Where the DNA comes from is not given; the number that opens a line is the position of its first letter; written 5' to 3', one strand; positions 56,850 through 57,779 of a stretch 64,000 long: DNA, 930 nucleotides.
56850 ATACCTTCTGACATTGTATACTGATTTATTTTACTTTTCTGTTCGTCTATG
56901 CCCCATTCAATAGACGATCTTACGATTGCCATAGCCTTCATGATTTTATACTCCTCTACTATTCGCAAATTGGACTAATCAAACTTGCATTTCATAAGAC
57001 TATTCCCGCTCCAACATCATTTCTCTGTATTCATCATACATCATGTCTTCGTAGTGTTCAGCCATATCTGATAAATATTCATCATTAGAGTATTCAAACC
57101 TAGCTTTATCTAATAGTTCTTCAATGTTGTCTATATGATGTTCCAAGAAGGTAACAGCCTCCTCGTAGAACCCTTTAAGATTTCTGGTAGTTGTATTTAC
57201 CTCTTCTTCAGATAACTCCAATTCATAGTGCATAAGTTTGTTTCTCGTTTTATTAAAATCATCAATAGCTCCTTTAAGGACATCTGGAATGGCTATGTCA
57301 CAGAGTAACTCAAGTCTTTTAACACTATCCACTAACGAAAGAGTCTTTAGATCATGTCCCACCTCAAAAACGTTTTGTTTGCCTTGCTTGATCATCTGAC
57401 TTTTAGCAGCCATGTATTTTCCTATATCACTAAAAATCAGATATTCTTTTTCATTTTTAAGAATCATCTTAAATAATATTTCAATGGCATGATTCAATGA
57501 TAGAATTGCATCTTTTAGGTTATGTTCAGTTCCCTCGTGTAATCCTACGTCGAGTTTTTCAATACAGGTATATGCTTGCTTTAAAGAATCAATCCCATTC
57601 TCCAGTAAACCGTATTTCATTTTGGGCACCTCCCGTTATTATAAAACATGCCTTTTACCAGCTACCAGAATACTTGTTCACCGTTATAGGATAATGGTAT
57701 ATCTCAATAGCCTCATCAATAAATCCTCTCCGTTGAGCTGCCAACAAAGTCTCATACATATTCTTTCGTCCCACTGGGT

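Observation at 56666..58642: Accessory islet: truncated serine recombinase, HEPN protein, orphan receiver and unknown protein next to a 380-nt gene-poor stretch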

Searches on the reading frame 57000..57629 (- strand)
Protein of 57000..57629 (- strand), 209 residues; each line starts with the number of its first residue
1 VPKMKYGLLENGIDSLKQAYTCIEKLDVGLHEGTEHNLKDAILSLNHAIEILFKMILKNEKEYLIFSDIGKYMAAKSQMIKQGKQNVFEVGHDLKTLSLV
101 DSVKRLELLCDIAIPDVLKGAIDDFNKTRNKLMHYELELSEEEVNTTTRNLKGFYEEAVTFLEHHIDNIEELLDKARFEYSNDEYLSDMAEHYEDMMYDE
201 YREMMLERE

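Call 3: search_protein_families(library=pfam, proteins=[window:57000-57629:-], max_evalue=0.1)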
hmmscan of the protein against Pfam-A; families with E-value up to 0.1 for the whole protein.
window:57000-57629:- (209 aa): 4 families
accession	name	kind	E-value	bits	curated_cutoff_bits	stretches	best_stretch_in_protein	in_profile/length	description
PF13608.11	Potyvirid-P3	-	0.016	14.8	25.3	1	72-204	42-155/452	Protein P3 of Potyviral polyprotein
PF10496.14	Syntaxin-18_N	-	0.019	15.6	30.6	0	44-68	52-76/87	SNARE-complex protein Syntaxin-18 N-terminus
PF07889.17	DUF1664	-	0.048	14.1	34.6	0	34-98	35-100/124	Protein of unknown function (DUF1664)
PF23864.1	DUF7222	-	0.056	14.1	27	1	155-205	37-87/108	Domain of unknown function (DUF7222)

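Call 5: search_protein_families(library=phrogs, proteins=[window:57000-57629:-], max_evalue=0.01)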
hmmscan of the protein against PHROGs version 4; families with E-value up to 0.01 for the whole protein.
window:57000-57629:- (209 aa): 2 families
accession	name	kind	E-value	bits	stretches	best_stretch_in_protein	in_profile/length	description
phrog_22563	-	unknown function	3.8e-05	24.3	1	6-78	20-88/179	-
phrog_20824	-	unknown function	0.00024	21.2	1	6-78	5-73/311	-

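Call 6: search_protein_families(library=padloc, proteins=[window:57000-57629:-], max_evalue=0.1)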
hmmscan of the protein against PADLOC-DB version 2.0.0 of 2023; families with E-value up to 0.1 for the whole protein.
window:57000-57629:- (209 aa): 5 families
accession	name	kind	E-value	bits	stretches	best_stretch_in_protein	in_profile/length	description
PDLC05059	PDC-S64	-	2.4e-18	64.2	1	4-175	2-156/339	-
PDLC01688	DUF3644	-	1.6e-05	23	1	24-142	16-119/149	DUF3644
PDLC04162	HEC-08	-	9.2e-05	19.7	1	8-147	19-136/358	-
PDLC01031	Csx1/Csm6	-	0.0011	16.5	1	34-175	231-355/357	CARF+HEPN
PDLC04947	PDC-S19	-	0.0047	14.3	0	38-62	34-58/355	-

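Call 7: search_protein_families(library=ncbifam, proteins=[window:57000-57629:-], max_evalue=0.1)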
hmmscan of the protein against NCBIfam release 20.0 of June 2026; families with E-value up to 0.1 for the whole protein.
window:57000-57629:- (209 aa): 1 family
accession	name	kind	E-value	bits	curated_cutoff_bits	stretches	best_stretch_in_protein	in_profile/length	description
NF008757.0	PRK11788.1-5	equivalog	0.0065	15.7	363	1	124-197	210-283/388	lipopolysaccharide assembly protein LapB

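Call 13: find_encoding_contigs(protein=window:57000-57629:-, flank=10000, max_places=8)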
Protein window:57000-57629:- (209 aa): no gene with exactly this product is on record in the collection.

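Call 16: find_encoding_contigs(protein=window:57000-57620:-, flank=10000, max_places=8)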
Protein window:57000-57620:- (206 aa): 3 contigs read that carry it; 3 places shown.
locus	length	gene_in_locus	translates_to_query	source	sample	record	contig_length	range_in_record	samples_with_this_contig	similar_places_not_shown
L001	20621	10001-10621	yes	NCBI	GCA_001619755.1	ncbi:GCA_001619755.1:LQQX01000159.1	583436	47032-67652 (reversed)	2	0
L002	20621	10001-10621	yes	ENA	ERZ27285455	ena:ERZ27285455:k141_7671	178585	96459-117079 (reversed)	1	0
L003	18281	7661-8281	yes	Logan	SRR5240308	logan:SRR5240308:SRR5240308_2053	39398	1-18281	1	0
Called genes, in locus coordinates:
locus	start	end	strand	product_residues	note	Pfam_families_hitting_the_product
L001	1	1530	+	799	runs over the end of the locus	PF00270:DEAD (faint), PF04851:ResIII (weak), PF00271:Helicase_C, PF03457:HA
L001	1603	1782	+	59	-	-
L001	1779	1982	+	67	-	-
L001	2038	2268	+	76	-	PF06689:zf-C4_ClpX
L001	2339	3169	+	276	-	PF10547:P22_AR_N, PF03374:ANT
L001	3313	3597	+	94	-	-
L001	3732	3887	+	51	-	-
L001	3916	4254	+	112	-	PF24203:Phage_ProQ_C_like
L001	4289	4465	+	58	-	-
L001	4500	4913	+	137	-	-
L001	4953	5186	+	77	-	-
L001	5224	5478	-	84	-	-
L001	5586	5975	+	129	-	-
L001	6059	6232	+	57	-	-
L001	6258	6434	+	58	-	-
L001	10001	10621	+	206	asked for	-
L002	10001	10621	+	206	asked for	-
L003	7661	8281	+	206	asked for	-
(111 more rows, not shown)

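Call 19: search_dna_similar(query=window:57000-57620:-, collection=phages, mode=protein, max_rows=30, max_evalue=0.001)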
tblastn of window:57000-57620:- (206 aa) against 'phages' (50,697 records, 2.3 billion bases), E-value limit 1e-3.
No match.

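Call 25: find_homologous_proteins(query=window:57000-57620:-, max_evalue=0.001)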
Query window:57000-57620:- (206 aa): 29 proteins with E <= 0.001 among 268 candidates.
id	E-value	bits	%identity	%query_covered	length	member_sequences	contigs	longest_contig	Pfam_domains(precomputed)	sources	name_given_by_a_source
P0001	4.3e-128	443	100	100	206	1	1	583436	-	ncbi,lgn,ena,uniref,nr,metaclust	ncbi:hypothetical protein AV545_04055 [Paenibacillus jamilae]|uniref:hypothetical protein n=1 Tax=Pa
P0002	2.9e-127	440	99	100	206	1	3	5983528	-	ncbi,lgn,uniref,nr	ncbi:hypothetical protein L8C07_05585 [Paenibacillus sp. CMAA1739]|uniref:hypothetical protein n=1 T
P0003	1.4e-110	385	85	100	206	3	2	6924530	-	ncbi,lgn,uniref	ncbi:hypothetical protein V6669_09445 [Paenibacillus sp. Y5S-9]|uniref:hypothetical protein n=1 Tax=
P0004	1.6e-110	385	85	100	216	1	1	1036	-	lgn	-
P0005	3.5e-107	374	86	97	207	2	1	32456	-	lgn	-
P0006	6.5e-104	364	83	97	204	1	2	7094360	-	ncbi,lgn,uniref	ncbi:hypothetical protein NST33_18230 [Paenibacillus sp. FSL L8-0435]|uniref:hypothetical protein n=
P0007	1.9e-89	317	74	97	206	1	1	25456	-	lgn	-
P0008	7.3e-85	302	71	100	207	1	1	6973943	-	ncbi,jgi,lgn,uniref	ncbi:hypothetical protein [Paenibacillus sp. FSL R10-2788]|jgi:hypothetical protein|uniref:hypotheti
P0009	1.4e-81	291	70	100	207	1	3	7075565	-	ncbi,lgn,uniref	ncbi:hypothetical protein NST41_22905 [Paenibacillus sp. FSL L8-0696]|uniref:hypothetical protein n=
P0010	1.4e-78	281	67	100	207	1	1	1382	-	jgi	jgi:hypothetical protein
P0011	1.2e-77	278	69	92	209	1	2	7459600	-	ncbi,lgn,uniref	ncbi:hypothetical protein NST07_23520 [Paenibacillus sp. FSL L8-0340]|uniref:hypothetical protein n=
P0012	1.8e-76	274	68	96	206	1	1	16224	-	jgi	jgi:hypothetical protein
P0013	1.2e-58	216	68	77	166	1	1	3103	-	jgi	-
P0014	5.5e-49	185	48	97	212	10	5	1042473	-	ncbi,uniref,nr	ncbi:hypothetical protein [Bacillus cereus]|uniref:hypothetical protein n=1 Tax=Bacillus cereus TaxI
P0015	2.4e-47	179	50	98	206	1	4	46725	-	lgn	-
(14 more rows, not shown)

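Call 29: find_related_loci(query=A1, collection=genome_contigs, flank=10000)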
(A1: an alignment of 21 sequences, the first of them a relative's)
Query A1 (206 aa) in genome_contigs; peptide patterns used: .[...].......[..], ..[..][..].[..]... (x = any residue, [..] = any of these).
37 stretches matched a pattern; 10 encode a relative of the query (tblastn E <= 1e-3); 10 distinct loci.
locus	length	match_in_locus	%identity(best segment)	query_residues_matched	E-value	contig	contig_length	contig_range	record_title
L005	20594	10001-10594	47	1-206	2e-56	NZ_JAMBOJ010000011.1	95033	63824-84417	Cytobacillus firmus strain AMY 5.1.1 NODE_11, whole genome shotgun sequence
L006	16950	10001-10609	47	1-200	1e-51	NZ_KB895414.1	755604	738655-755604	Paenibacillus terrigena DSM 21567 C558DRAFT_scaffold00003.3, whole genome shotgun sequence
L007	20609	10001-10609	42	1-206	2e-46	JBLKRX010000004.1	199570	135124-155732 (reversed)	Fredinandcohnia humi strain ADAR08_001 NODE_4_length_199570_cov_28.521021, whole genome shotgun sequence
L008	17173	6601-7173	44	1-187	3e-46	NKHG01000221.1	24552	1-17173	Bacillus pumilus strain 36R_ATNSAL contig00187, whole genome shotgun sequence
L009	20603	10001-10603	40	4-205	2e-45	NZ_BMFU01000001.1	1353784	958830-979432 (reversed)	Paenibacillus silvae strain CGMCC 1.12770 sequence01, whole genome shotgun sequence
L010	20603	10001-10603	39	4-205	3e-44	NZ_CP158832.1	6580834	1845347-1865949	Paenibacillus amylolyticus strain PAE5 chromosome, complete genome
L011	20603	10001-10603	44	1-205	8e-44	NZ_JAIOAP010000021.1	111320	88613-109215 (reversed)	Cohnella silvisoli strain NL03-T5 NODE_21_length_111320_cov_24.807884, whole genome shotgun sequence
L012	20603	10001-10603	41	1-203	2e-40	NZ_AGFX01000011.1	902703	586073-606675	Paenibacillus peoriae KCTC 3763 contig2, whole genome shotgun sequence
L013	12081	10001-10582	37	1-192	7e-39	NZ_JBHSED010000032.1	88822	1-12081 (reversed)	Cohnella boryungensis strain CCUG 59598 velvet_auto_127_32, whole genome shotgun sequence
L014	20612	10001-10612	38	1-206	1e-38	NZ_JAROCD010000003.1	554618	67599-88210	Paenibacillus vandeheii strain F6_3S_P_1C NODE_3_length_554618_cov_260.710314, whole genome shotgun sequence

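Call 33: predict_structure(alignment_id=A1)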
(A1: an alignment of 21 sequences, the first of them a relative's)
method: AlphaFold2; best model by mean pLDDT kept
length: 206 residues; sequences in the alignment: 21
mean_pLDDT: 81.5   pTM: 0.77
mean pLDDT of the five models: 81.5, 79.9, 79.1, 76.1, 75.5
residues with pLDDT >= 90: 85; 70-90: 76; 50-70: 37; < 50: 8
segments of 3 or more residues with pLDDT < 50: 204-206
pLDDT, mean of each block of 10 residues (from residue 1): 74 91 73 86 93 92 90 92 83 89 93 92 83 70 89 94 87 64 55 57 51
secondary structure, 60 per line:
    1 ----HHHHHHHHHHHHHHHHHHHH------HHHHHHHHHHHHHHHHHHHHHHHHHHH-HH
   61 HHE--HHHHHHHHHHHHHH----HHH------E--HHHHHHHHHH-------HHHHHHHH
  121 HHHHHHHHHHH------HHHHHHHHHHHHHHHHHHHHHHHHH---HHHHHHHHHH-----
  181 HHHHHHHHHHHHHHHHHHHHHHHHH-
elements in order: H5-24 H31-57 H59-62 H66-79 H96-105 H113-131 H138-162 H166-175 H181-205

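Call 43: find_related_loci(query=A1, collection=viral_contigs, flank=6000)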
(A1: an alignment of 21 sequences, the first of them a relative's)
Query A1 (206 aa) in viral_contigs; peptide patterns used: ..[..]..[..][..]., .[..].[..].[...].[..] (x = any residue, [..] = any of these).
78 stretches matched a pattern; 7 encode a relative of the query (tblastn E <= 1e-3); 7 distinct loci.
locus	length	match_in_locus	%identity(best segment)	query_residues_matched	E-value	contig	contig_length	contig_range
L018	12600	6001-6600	83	1-200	7e-113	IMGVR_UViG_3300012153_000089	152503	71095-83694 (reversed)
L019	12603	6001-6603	45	1-204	2e-49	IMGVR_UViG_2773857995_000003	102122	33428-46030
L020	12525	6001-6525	49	1-176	6e-49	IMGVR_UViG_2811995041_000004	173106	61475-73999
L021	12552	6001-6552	46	1-185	4e-49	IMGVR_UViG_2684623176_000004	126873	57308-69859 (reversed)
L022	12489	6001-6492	44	1-170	2e-40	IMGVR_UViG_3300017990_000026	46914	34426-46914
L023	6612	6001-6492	44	1-170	2e-40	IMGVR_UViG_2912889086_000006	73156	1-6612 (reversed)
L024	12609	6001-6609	47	1-205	2e-57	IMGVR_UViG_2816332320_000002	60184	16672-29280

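Call 54: search_protein_families(library=pfam, proteins=[L010:11338-11976:+, L009:8456-9550:+, L014:8796-9566:+, L012:9125-9565:+, L010:8842-9360:+, L006:9162-9950:+], max_evalue=0.01)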
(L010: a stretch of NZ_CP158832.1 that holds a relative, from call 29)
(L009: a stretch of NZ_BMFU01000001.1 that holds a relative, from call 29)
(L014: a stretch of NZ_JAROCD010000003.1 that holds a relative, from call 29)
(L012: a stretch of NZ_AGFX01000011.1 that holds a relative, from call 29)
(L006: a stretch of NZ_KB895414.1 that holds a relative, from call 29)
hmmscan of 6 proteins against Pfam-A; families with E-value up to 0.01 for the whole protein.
L010:11338-11976:+ (212 aa): 1 family
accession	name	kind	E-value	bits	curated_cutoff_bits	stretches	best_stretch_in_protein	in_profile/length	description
PF10899.13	AbiGi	-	1.4e-05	25.6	22.4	1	62-124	23-76/185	Putative abortive phage resistance protein AbiGi, antitoxin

L009:8456-9550:+ (364 aa): 0 families

L014:8796-9566:+ (256 aa): 0 families

L012:9125-9565:+ (146 aa): 0 families

L010:8842-9360:+ (172 aa): 1 family
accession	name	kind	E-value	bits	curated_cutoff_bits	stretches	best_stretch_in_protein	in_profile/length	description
PF03235.19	GmrSD_N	-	6.2e-12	46.5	33.2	1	39-110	13-78/199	GmrSD restriction endonuclease, N-terminal domain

L006:9162-9950:+ (262 aa): 1 family
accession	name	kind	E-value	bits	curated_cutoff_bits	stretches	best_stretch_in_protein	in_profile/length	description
PF18730.6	HEPN_Cthe2314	-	1.8e-15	57.8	27.1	1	55-210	1-141/174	Cthe_2314-like HEPN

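Call 55: search_protein_families(library=padloc, proteins=[L010:11338-11976:+, L009:8456-9550:+, L014:8796-9566:+, L012:9125-9565:+, L010:8842-9360:+, L006:9162-9950:+], max_evalue=0.01)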
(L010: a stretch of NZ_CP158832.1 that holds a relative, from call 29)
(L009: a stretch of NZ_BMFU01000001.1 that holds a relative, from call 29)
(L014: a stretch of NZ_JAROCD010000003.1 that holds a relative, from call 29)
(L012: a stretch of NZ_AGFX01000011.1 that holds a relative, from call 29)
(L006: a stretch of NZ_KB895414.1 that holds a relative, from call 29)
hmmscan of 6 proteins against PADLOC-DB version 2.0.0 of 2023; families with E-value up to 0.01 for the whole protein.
L010:11338-11976:+ (212 aa): 1 family
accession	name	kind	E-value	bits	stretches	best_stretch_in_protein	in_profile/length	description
PDLC02331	AbiGi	-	1e-08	32.9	1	69-123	63-108/260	AbiGi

L009:8456-9550:+ (364 aa): 0 families

L014:8796-9566:+ (256 aa): 0 families

L012:9125-9565:+ (146 aa): 0 families

L010:8842-9360:+ (172 aa): 4 families
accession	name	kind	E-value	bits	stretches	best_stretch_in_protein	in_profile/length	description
PDLC03877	NsnA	-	3e-11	41.2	1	17-121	46-143/385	-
PDLC04027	PD-T4-2_A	-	7.3e-09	33.1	1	33-111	48-118/363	-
PDLC04156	HEC-06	-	0.0018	14.9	1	41-102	24-85/562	-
PDLC04155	HEC-06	-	0.0096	12.4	0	22-102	6-84/562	-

L006:9162-9950:+ (262 aa): 0 families

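Call 74: search_protein_families(library=pfam, proteins=[L019:4990-5964:+, L022:4625-5962:+, L022:6702-7640:+, L019:7038-7856:+, L007:9304-9678:+], max_evalue=0.01)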
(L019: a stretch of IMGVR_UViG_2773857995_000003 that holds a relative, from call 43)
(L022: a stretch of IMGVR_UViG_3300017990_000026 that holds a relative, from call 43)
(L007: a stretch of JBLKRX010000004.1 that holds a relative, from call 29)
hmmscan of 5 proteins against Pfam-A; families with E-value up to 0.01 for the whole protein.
L019:4990-5964:+ (324 aa): 1 family
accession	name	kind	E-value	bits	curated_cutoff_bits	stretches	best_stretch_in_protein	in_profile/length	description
PF13271.11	DUF4062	-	4.2e-31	107.4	24.7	1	6-88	1-82/82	Domain of unknown function (DUF4062)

L022:4625-5962:+ (445 aa): 1 family
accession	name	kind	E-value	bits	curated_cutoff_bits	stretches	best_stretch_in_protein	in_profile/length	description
PF08808.17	RES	-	0.00055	20.4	23.2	1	210-349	13-125/157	RES domain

L022:6702-7640:+ (312 aa): 0 families

L019:7038-7856:+ (272 aa): 0 families

L007:9304-9678:+ (124 aa): 2 families
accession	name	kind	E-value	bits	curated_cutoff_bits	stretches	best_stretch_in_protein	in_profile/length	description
PF18731.6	HEPN_Swt1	-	5.2e-06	27.2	27.5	1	17-102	3-100/115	Swt1-like HEPN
PF23164.1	UBL_AVO1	-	0.0068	16.7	27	1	63-119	8-66/91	AVO1 ubiquitin-like domain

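Call 75: search_protein_families(library=pfam, alignment_id=A1, max_evalue=1)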
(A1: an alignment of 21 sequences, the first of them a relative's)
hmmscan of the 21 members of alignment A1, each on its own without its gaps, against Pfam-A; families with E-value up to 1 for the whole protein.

A. member 1, P0001 (206 aa): 4 families
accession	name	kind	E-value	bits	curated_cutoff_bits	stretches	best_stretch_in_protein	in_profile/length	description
PF13608.11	Potyvirid-P3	-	0.015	14.8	25.3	1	69-201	42-155/452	Protein P3 of Potyviral polyprotein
PF10496.14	Syntaxin-18_N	-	0.018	15.7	30.6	0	41-65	52-76/87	SNARE-complex protein Syntaxin-18 N-terminus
PF07889.17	DUF1664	-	0.046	14.2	34.6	0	31-95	35-100/124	Protein of unknown function (DUF1664)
PF23864.1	DUF7222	-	0.055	14.2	27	1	152-202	37-87/108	Domain of unknown function (DUF7222)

B. families by the number of members that match (of 21 scanned): 23 families
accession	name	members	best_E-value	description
PF23864.1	DUF7222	6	0.012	Domain of unknown function (DUF7222)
PF03564.21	DUF1759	4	0.0057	Protein of unknown function (DUF1759)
PF02219.23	MTHFR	3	0.0021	Methylenetetrahydrofolate reductase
PF18739.6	HEPN_Apea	3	0.038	Apea-like HEPN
PF20503.3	DUF6730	2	0.054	Family of unknown function (DUF6730)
PF19269.4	Anticodon_2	1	0.0067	Anticodon binding domain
PF06705.16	SF-assemblin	1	0.0083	SF-assemblin/beta giardin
PF13608.11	Potyvirid-P3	1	0.015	Protein P3 of Potyviral polyprotein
PF10496.14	Syntaxin-18_N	1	0.018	SNARE-complex protein Syntaxin-18 N-terminus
PF22819.2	TcaA_5th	1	0.018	TcaA protein NTF2-like domain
PF09328.15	Phytochelatin_C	1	0.02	Domain of unknown function (DUF1984)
PF24999.1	LAMB4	1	0.03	Laminin subunit beta-4-like domain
PF09149.16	DUF1935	1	0.036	Domain of unknown function (DUF1935)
PF10256.14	Erf4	1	0.038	Golgin subfamily A member 7/ERF4 family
PF02684.21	LpxB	1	0.04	Lipid-A-disaccharide synthetase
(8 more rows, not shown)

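Call 76: search_solved_structures(query=A1, max_evalue=1)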
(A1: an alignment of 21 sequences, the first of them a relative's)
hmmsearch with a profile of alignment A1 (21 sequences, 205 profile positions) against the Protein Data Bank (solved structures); distinct sequences matched with E-value up to 1: 1.
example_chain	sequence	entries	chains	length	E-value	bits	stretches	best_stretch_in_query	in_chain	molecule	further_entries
9e5c_5q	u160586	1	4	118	0.18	14.5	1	22-68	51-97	Dynein light chain roadblock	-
